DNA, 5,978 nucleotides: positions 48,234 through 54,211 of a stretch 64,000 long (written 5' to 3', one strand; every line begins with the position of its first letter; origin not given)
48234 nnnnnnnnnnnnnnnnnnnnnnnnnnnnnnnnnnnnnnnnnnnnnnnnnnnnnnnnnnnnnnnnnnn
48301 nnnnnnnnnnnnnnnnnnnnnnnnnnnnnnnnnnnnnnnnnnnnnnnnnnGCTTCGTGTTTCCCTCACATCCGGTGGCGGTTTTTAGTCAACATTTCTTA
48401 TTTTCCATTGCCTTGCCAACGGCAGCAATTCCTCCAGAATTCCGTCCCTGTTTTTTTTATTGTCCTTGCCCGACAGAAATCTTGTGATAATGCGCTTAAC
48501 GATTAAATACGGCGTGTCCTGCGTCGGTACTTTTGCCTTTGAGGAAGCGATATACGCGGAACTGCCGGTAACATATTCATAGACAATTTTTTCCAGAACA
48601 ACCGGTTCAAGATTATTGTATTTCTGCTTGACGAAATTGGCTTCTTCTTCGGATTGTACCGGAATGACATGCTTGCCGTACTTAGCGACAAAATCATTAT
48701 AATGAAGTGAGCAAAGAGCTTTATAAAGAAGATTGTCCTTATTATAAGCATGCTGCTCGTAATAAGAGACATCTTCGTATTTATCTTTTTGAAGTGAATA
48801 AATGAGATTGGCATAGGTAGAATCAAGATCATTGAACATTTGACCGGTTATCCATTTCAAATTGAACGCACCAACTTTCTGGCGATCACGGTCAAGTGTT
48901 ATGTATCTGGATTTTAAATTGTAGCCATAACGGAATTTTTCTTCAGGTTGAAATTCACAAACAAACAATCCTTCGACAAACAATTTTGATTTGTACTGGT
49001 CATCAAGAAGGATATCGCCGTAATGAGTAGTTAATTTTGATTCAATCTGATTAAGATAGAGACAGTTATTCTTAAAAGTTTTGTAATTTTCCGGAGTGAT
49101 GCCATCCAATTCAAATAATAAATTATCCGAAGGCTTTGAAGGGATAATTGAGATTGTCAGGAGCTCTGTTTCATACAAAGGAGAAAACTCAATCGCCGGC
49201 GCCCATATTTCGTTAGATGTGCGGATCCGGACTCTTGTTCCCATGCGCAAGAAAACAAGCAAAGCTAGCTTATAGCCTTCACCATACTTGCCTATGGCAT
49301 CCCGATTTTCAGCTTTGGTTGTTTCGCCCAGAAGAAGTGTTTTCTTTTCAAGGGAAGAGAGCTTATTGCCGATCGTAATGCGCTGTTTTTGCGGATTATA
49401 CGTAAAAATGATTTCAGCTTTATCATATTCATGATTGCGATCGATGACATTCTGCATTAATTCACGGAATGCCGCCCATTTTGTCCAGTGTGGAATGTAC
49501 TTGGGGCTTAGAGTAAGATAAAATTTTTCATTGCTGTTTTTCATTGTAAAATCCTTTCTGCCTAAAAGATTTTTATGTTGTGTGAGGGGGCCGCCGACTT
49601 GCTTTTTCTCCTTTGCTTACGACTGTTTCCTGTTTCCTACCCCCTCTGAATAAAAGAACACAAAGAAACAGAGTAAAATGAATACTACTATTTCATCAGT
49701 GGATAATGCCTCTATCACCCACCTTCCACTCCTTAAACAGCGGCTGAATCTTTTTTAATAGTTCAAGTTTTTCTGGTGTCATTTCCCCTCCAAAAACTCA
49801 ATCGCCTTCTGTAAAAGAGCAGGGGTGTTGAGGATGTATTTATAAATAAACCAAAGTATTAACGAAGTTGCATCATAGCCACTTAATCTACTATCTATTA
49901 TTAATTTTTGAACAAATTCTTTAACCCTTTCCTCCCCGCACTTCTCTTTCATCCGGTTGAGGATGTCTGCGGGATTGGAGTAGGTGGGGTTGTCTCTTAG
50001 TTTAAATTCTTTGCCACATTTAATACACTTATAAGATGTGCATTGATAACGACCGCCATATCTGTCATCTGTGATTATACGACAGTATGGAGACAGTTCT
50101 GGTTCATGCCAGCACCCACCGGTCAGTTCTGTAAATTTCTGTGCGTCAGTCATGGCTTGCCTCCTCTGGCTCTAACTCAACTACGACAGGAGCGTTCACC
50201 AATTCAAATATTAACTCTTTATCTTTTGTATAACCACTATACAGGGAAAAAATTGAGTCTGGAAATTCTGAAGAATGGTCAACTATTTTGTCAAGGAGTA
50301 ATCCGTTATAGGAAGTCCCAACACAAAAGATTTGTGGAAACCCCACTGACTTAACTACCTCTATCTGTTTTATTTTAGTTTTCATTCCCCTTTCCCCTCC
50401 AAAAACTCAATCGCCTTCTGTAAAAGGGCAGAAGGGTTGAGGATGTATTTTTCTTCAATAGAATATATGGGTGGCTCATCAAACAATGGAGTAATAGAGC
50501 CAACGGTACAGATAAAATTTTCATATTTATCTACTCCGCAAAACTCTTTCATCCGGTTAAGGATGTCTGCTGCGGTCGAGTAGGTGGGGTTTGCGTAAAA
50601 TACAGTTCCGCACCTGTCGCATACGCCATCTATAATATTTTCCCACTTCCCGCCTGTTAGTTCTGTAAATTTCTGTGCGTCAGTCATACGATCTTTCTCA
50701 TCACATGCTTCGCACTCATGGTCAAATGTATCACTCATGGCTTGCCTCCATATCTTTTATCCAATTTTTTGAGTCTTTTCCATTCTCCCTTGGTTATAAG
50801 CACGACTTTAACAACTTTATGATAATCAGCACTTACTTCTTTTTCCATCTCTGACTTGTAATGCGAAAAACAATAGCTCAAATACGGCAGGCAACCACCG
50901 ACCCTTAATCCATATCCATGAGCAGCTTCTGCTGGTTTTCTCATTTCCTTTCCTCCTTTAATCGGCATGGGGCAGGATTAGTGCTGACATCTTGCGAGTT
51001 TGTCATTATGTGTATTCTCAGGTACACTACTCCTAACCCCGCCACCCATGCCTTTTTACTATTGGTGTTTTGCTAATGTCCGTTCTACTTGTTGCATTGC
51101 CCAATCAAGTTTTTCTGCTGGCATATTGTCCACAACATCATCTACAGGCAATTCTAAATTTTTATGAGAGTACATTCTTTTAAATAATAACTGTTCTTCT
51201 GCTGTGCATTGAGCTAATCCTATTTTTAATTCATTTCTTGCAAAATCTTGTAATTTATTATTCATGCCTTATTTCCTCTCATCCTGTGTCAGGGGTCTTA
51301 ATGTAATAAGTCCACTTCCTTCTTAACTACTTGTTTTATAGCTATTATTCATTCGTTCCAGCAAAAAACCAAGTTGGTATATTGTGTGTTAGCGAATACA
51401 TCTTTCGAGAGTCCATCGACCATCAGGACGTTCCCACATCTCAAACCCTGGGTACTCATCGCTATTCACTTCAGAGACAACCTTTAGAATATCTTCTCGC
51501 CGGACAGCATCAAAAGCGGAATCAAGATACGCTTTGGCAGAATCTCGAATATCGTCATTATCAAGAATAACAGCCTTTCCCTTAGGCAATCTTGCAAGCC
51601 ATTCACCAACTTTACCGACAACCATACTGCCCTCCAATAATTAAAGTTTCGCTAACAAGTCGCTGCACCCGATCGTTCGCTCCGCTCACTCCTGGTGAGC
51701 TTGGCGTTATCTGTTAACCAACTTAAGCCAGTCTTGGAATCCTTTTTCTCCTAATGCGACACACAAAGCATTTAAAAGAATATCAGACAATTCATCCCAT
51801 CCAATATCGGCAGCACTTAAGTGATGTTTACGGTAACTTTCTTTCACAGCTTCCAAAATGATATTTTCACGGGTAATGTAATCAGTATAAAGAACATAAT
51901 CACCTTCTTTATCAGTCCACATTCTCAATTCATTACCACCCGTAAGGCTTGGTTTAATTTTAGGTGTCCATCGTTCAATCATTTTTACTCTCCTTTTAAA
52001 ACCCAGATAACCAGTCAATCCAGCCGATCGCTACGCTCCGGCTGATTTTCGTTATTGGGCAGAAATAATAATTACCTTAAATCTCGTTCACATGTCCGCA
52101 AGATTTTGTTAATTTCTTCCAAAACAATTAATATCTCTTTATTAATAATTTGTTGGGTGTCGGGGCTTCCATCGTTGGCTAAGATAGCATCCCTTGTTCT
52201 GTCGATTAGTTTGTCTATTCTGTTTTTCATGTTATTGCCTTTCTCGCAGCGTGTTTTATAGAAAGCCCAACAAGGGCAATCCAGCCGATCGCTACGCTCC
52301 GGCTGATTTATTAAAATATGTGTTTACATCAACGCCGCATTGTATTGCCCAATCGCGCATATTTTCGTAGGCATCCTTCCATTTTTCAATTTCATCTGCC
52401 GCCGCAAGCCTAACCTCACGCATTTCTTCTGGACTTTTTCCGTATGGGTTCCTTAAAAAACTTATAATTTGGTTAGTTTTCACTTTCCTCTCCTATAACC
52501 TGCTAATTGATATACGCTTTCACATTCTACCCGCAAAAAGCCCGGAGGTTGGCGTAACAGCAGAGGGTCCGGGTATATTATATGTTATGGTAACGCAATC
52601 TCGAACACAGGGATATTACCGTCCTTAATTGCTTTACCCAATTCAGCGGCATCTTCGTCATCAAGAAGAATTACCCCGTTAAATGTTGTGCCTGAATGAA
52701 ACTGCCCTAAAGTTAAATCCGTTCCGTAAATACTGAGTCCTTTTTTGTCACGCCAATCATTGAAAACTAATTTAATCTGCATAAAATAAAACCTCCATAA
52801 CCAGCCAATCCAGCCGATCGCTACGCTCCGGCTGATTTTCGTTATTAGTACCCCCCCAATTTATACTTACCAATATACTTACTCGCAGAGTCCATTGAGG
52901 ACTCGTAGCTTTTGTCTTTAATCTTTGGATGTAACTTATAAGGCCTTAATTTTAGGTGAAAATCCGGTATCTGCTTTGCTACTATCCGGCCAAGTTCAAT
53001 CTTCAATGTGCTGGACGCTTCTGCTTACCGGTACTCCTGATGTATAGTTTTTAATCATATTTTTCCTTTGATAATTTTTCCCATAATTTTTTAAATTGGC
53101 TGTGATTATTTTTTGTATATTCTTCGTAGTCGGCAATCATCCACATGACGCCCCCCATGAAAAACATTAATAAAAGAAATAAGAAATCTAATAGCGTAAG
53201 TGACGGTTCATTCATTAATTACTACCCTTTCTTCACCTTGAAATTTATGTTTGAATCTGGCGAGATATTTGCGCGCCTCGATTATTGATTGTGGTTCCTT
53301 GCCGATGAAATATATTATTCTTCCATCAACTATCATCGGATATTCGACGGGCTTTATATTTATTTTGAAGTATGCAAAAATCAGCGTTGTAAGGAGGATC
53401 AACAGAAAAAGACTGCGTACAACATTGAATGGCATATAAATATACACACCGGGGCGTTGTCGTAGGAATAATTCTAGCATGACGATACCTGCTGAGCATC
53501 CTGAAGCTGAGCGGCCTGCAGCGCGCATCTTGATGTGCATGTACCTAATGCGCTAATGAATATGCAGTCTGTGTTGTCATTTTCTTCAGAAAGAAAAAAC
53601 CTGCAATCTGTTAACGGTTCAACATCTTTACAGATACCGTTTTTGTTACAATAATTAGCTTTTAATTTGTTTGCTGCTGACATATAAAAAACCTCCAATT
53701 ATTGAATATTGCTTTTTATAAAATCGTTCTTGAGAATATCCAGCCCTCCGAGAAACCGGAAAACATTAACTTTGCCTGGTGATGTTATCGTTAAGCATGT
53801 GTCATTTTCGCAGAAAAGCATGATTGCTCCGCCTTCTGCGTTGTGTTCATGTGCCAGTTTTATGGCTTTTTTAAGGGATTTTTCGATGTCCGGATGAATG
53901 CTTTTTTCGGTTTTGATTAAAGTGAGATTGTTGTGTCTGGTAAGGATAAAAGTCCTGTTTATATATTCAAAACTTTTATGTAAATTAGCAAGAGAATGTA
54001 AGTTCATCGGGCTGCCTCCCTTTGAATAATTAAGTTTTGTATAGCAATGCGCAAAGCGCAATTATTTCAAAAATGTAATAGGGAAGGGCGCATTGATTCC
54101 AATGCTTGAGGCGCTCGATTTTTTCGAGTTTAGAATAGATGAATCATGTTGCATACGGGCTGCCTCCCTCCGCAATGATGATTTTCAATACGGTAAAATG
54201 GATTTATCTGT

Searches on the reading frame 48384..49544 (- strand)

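Call 59: search_protein_families(library=phrogs, proteins=[window:48384-49544:-], max_evalue=0.00001)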
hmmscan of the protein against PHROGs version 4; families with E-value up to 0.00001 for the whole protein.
window:48384-49544:- (386 aa): 1 family
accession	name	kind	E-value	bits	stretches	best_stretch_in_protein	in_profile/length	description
phrog_6077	-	unknown function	1.5e-70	239.1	1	8-331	4-318/366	-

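Call 116: search_protein_families(library=pfam, proteins=[window:48384-49544:-], max_evalue=0.001)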
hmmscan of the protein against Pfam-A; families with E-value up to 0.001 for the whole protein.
window:48384-49544:- (386 aa): 0 families

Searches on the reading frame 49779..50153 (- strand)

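Call 121: search_protein_families(library=phrogs, proteins=[window:49779-50153:-], max_evalue=0.001)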
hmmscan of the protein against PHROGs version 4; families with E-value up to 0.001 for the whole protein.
window:49779-50153:- (124 aa): 1 family
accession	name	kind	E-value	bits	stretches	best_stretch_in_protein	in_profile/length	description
phrog_9973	-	unknown function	0.00071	20.4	0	32-52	13-33/49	-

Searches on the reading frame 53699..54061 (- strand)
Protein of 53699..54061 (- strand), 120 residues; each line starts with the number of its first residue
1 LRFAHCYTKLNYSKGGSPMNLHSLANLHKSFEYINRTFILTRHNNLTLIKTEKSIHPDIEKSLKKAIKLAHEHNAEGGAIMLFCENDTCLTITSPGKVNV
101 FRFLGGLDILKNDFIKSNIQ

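Call 121: search_protein_families(library=phrogs, proteins=[window:53699-54061:-], max_evalue=0.001)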
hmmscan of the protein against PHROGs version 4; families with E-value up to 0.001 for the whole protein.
window:53699-54061:- (120 aa): 1 family
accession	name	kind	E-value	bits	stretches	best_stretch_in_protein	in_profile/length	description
phrog_796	-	unknown function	0.00014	22.5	1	59-119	21-80/83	-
